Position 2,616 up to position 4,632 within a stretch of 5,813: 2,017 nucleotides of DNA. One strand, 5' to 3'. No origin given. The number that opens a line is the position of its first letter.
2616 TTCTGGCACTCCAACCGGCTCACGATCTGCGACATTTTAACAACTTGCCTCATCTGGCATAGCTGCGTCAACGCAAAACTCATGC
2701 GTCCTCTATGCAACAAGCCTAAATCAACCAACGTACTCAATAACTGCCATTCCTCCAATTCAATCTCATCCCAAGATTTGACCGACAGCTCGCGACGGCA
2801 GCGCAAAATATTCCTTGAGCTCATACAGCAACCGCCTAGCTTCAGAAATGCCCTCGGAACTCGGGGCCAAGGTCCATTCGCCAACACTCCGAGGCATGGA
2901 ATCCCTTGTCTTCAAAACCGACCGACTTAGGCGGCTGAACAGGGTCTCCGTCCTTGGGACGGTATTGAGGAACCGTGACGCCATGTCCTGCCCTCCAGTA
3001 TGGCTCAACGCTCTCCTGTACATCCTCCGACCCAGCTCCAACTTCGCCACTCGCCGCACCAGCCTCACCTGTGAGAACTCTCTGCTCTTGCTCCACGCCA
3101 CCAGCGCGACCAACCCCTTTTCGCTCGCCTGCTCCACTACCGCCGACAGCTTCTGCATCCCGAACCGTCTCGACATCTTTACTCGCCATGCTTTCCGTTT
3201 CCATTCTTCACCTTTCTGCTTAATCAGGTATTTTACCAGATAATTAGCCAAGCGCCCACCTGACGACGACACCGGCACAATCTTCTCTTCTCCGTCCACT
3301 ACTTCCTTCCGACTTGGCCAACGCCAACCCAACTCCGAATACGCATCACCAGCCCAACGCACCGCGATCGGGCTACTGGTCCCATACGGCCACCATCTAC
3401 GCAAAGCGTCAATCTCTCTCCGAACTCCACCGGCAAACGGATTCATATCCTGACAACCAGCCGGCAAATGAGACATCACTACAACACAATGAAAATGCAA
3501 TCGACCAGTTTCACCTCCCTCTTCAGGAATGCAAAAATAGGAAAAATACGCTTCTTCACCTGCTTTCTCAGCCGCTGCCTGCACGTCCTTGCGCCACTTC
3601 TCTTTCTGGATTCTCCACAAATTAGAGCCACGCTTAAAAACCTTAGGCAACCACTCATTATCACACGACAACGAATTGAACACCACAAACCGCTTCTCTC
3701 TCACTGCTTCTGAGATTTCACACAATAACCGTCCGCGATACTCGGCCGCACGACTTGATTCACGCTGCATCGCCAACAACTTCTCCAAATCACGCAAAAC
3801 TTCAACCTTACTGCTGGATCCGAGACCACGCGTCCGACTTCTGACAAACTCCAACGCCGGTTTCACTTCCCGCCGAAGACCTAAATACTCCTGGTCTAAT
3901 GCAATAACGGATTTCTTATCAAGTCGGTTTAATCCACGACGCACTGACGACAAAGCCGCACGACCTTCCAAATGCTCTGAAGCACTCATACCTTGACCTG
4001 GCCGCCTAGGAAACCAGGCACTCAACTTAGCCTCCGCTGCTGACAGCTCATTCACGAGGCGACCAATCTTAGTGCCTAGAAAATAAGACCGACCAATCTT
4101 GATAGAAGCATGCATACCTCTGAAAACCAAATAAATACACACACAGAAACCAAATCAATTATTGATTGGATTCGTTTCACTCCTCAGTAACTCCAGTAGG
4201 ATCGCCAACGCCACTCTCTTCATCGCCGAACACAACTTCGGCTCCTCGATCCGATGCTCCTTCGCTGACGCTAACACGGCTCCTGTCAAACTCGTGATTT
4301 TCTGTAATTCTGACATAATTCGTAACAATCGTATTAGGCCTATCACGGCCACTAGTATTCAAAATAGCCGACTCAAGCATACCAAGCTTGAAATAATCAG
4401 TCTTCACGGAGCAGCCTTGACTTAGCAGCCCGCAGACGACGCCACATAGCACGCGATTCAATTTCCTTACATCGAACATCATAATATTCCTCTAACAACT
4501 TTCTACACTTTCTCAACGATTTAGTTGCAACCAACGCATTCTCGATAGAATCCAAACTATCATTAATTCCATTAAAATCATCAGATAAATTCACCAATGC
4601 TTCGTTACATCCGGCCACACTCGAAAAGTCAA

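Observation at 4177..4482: Predicted lipoprotein gene (orf101) in a microvirus, between H and A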

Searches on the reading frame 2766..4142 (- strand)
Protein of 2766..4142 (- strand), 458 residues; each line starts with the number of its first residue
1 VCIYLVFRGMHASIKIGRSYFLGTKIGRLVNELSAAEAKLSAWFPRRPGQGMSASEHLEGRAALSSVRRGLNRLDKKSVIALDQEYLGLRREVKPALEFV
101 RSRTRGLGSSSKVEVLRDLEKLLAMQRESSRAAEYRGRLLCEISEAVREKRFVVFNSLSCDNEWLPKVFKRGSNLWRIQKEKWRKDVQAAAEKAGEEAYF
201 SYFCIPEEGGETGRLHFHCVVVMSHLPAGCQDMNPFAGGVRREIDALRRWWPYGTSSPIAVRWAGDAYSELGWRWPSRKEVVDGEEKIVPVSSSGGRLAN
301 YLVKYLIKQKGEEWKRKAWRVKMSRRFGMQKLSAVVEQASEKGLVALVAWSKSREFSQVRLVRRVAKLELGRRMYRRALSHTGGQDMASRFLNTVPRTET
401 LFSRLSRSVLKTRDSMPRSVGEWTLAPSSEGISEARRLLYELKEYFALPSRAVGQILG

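Call 3: search_protein_families(library=pfam, proteins=[window:2766-4142:-], max_evalue=1)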
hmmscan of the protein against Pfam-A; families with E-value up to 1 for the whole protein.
window:2766-4142:- (458 aa): 3 families
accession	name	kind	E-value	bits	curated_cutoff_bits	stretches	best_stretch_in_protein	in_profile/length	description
PF23343.2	REP_ORF2-G2P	-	1.7e-06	28.6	27.8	1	182-256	21-79/99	Replication-associated protein ORF2/G2P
PF05840.19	Phage_GPA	-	0.017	14.6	31.4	1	212-309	249-317/321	Bacteriophage replication gene A protein (GPA)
PF07409.17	GP46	-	0.32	11.4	28.6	1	164-198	31-66/101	Phage protein GP46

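Call 4: search_protein_families(library=phrogs, proteins=[window:2766-4142:-], max_evalue=1)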
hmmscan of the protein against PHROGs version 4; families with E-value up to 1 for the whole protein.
window:2766-4142:- (458 aa): 2 families
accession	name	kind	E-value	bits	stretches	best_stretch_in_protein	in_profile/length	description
phrog_713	-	DNA, RNA and nucleotide metabolism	2.4e-51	175.9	1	114-405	81-375/432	DNA replication initiation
phrog_942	-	DNA, RNA and nucleotide metabolism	0.09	13.1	1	131-264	101-225/501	replication initiation protein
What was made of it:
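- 2766..4115 (-): Gene A (replication initiator), next gene downstream; the ATG at 4115 lies 61 nt after the orf101 stop. PHROG 713 at 2e-51 and Pfam REP_ORF2-G2P (calls 3, 4).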

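Call 32: find_related_loci(query=A2, collection=viral_contigs, flank=3000)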
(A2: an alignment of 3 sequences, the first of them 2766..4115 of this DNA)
Query A2 (449 aa) in viral_contigs; peptide patterns used: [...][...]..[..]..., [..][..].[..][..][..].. (x = any residue, [..] = any of these).
56 stretches matched a pattern, but none encodes a relative of the query by tblastn (E <= 1e-3).

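Call 103: find_related_loci(query=A2, collection=genome_contigs, flank=6000)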
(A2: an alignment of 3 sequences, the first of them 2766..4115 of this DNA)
Query A2 (449 aa) in genome_contigs; peptide patterns used: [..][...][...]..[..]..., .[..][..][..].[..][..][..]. (x = any residue, [..] = any of these).
144 stretches matched a pattern, but none encodes a relative of the query by tblastn (E <= 1e-3).

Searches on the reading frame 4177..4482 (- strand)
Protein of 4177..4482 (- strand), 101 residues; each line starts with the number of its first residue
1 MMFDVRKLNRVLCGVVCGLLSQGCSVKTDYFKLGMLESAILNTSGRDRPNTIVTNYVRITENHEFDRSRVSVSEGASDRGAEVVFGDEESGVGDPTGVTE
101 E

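Call 3: search_protein_families(library=pfam, proteins=[window:4177-4482:-], max_evalue=1)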
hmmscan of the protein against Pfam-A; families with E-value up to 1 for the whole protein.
window:4177-4482:- (101 aa): 0 families

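Call 4: search_protein_families(library=phrogs, proteins=[window:4177-4482:-], max_evalue=1)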
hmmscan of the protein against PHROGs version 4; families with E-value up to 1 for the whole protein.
window:4177-4482:- (101 aa): 0 families

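Call 6: find_homologous_proteins(query=window:4177-4482:-, max_evalue=0.01)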
Query window:4177-4482:- (101 aa): 1 proteins with E <= 0.01 among 5 candidates.
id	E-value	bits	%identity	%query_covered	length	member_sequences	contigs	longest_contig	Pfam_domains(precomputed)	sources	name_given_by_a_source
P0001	4.1e-41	157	100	75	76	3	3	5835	-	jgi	jgi:hypothetical protein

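Call 9: find_encoding_contigs(protein=P0001, flank=6000, max_places=10)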
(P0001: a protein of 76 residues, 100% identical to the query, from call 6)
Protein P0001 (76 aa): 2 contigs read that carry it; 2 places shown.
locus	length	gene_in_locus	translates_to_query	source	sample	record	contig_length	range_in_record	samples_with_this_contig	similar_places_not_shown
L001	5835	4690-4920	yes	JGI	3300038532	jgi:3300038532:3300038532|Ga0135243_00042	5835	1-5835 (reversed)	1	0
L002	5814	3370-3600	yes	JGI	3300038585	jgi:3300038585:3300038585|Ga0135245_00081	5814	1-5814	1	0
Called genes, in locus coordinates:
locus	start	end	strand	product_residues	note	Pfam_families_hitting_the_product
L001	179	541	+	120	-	-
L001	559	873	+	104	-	-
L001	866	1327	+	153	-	PF02925:gpD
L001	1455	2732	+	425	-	PF02305:Phage_F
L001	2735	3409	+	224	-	-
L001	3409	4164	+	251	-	PF04687:Microvir_H (weak)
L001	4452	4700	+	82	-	-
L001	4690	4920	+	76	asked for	-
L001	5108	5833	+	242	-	?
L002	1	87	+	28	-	?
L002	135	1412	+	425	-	PF02305:Phage_F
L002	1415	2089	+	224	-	-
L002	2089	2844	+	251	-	PF04687:Microvir_H (weak)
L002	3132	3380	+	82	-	-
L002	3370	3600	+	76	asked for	-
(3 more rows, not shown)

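Call 16: search_protein_representatives(protein=window:4177-4482:-)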
Query: 101 residues. Proteins with E-value up to 0.001 (for the whole library): 3; up to 1e-10: 1; up to 1e-30: 1. The best 3 are listed.
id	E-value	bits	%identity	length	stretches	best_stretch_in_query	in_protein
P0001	1.3e-41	157.1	100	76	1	26-101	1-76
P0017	1.2e-06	45.0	32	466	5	11-60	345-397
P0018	4.9e-06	43.1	65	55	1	23-62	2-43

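Call 18: find_encoding_contigs(protein=P0018, flank=6000, max_places=10)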
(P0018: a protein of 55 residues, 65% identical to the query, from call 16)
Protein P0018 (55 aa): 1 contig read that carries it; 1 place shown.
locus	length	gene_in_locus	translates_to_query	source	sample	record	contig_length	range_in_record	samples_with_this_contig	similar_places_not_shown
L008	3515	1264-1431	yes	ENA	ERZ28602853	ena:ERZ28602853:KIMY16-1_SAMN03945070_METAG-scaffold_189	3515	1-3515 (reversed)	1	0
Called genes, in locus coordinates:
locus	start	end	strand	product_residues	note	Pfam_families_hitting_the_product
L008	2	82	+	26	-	?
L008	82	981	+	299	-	-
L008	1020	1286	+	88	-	-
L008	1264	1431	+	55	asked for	-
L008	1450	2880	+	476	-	PF05840:Phage_GPA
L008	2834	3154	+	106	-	-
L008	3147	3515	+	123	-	?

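Call 23: find_related_loci(query=A1, collection=viral_contigs, flank=6000)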
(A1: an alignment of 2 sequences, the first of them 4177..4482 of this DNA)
Query A1 (101 aa) in viral_contigs; peptide patterns used: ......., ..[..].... (x = any residue, [..] = any of these).
82 stretches matched a pattern, but none encodes a relative of the query by tblastn (E <= 1e-3).

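Call 24: find_related_loci(query=A1, collection=metagenome_contigs, flank=6000)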
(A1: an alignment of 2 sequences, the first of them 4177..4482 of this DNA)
Query A1 (101 aa) in metagenome_contigs; peptide patterns used: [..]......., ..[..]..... (x = any residue, [..] = any of these).
64 stretches matched a pattern; 1 encode a relative of the query (tblastn E <= 1e-3); 1 distinct loci.
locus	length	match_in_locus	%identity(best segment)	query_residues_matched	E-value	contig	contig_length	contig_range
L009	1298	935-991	89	27-45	4e-9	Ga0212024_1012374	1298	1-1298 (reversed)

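Call 34: find_homologous_proteins(query=A3, max_evalue=1)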
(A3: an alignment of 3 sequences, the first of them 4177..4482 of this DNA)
Query A3 (3 sequences) (101 aa, profile of the alignment): 4 proteins with E <= 1 among 2382 candidates.
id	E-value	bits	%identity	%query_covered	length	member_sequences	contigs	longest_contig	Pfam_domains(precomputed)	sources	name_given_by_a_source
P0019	7.9e-30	120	87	23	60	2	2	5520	-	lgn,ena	-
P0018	2.5e-26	109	66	39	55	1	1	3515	-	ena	-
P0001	2.2e-20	90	100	75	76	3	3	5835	-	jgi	jgi:hypothetical protein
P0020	1.5e-3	36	53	47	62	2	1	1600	-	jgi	jgi:hypothetical protein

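Call 36: find_encoding_contigs(protein=P0019, flank=6000, max_places=6)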
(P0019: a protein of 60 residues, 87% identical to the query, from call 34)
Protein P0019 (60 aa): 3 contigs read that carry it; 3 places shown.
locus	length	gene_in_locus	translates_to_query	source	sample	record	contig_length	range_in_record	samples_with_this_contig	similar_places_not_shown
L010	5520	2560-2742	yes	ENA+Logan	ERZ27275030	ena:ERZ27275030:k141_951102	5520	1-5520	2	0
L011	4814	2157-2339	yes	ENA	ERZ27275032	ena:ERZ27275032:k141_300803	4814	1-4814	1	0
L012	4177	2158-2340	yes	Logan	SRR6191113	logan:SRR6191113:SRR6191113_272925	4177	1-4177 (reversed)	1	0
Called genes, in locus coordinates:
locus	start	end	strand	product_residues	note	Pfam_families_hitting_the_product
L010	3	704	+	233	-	?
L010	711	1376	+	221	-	-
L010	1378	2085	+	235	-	PF04687:Microvir_H (faint)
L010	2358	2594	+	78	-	-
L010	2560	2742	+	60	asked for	-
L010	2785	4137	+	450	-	PF23343:REP_ORF2-G2P (weak)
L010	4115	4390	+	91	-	-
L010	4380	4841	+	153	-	PF02925:gpD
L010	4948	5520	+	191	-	?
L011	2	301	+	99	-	?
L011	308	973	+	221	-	-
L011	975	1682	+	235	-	PF04687:Microvir_H (faint)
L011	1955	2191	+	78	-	-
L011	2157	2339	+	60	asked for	-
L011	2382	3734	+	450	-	PF23343:REP_ORF2-G2P (weak)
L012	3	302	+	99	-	?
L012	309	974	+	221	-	-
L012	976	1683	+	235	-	PF04687:Microvir_H (faint)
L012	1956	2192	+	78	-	-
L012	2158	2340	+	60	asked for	-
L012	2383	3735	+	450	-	PF23343:REP_ORF2-G2P (weak)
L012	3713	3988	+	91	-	-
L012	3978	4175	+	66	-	?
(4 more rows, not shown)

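Call 37: find_encoding_contigs(protein=P0020, flank=6000, max_places=6)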
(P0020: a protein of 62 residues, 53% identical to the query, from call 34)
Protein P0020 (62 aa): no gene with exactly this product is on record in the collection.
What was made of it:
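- Tried and rejected: P0020 could not be located on a contig (call 37).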

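Call 38: list_cluster_members(proteins=[P0020, P0019, P0018, P0001])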
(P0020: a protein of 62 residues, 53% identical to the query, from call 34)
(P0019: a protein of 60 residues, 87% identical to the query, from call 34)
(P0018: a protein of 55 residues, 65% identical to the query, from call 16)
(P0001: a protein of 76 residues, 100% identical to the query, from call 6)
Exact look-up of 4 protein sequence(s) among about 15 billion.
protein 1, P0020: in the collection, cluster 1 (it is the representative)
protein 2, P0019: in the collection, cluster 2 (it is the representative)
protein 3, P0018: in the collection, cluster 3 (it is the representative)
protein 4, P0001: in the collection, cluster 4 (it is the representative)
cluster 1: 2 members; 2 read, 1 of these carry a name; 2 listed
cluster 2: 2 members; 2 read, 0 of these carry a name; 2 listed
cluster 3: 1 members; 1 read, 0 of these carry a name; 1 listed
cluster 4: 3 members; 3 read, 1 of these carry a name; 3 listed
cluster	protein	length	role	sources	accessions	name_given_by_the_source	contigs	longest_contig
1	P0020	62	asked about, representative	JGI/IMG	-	hypothetical protein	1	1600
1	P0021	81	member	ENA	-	-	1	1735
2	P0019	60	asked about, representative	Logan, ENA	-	-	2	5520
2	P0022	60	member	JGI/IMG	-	-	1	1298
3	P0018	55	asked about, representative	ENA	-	-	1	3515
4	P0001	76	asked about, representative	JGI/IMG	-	hypothetical protein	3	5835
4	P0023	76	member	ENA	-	-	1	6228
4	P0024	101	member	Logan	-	-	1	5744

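Call 41: find_encoding_contigs(protein=P0021, flank=3000, max_places=6)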
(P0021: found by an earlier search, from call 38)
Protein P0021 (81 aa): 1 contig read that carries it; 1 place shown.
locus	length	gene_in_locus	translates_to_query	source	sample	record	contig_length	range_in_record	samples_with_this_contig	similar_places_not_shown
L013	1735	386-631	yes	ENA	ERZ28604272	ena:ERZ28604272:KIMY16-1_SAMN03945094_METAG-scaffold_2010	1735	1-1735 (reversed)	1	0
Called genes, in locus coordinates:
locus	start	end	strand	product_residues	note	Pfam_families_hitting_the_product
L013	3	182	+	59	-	?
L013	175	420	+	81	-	-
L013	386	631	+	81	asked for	-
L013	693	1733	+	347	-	?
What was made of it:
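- Tried and rejected: Its longer cluster mate P0021 could (calls 38, 41).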

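Call 56: predict_structure(alignment_id=A4)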
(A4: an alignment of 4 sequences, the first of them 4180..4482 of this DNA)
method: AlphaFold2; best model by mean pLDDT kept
length: 101 residues; sequences in the alignment: 4
mean_pLDDT: 49.9   pTM: 0.18
mean pLDDT of the five models: 49.9, 49.8, 45.1, 37.6, 37.6
residues with pLDDT >= 90: 0; 70-90: 0; 50-70: 44; < 50: 57
segments of 3 or more residues with pLDDT < 50: 24-47, 60-65, 74-83, 87-93, 96-101
pLDDT, mean of each block of 10 residues (from residue 1): 59 63 49 47 47 51 49 44 48 44 37
secondary structure, 60 per line:
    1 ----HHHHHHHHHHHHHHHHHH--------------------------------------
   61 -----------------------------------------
elements in order: H5-22
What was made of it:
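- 4414..4482 (-): Signal peptide, residues 1-23: n-region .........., h-region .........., then SQG. It lies entirely inside the overlap with orf82. AlphaFold2 predicts a helix at residues 5-22 (call 56).
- AlphaFold2 gives no fold (pLDDT 50, call 56).
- Tried and rejected: It would have been meaningless (call 56).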

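Call 57: search_dna_similar(query=window:4180-4482:-, collection=phages, mode=protein, max_evalue=10, max_rows=15)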
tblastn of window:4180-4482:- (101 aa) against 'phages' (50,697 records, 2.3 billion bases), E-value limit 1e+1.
No match.

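Call 88: search_protein_families(library=ncbifam, proteins=[window:4180-4482:-, L008:1216-1428:+, L013:353-628:+], max_evalue=1)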
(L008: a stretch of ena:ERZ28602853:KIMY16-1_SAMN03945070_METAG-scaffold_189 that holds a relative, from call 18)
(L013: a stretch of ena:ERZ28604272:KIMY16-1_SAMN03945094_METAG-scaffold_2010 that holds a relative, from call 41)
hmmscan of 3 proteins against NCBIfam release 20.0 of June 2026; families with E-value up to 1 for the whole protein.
window:4180-4482:- (101 aa): 0 families

L008:1216-1428:+ (71 aa): 2 families
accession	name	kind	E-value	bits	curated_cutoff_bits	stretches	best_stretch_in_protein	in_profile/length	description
TIGR02248.1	mutH_TIGR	equivalog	0.053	12.7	229.9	1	6-61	43-99/217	DNA mismatch repair endonuclease MutH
NF003458.0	PRK05070.1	equivalog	0.078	12.1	243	1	6-60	47-102/223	DNA mismatch repair endonuclease MutH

L013:353-628:+ (92 aa): 0 families

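Call 89: search_solved_structures(query=window:4180-4482:-, max_evalue=10)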
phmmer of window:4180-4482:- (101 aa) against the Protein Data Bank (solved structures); distinct sequences matched with E-value up to 10: 0.

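Call 93: search_protein_families(library=padloc, proteins=[window:4180-4482:-], max_evalue=1)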
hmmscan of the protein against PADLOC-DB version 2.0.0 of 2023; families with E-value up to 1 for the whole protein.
window:4180-4482:- (101 aa): 0 families
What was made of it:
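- There is no sequence similarity to colicin lysis proteins or to any Pfam, PHROG, NCBIfam, PADLOC or PDB entry (calls 3, 4, 88, 89, 93).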

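Call 102: find_related_loci(query=A5, collection=genome_contigs, flank=6000)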
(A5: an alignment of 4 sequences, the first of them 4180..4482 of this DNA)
Query A5 (101 aa) in genome_contigs; peptide patterns used: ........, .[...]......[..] (x = any residue, [..] = any of these).
20 stretches matched a pattern, but none encodes a relative of the query by tblastn (E <= 1e-3).
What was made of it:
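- Tried and rejected: GTDB genome scans with the lipoprotein and A alignments found nothing, so there is no host hint (calls 102, 103).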
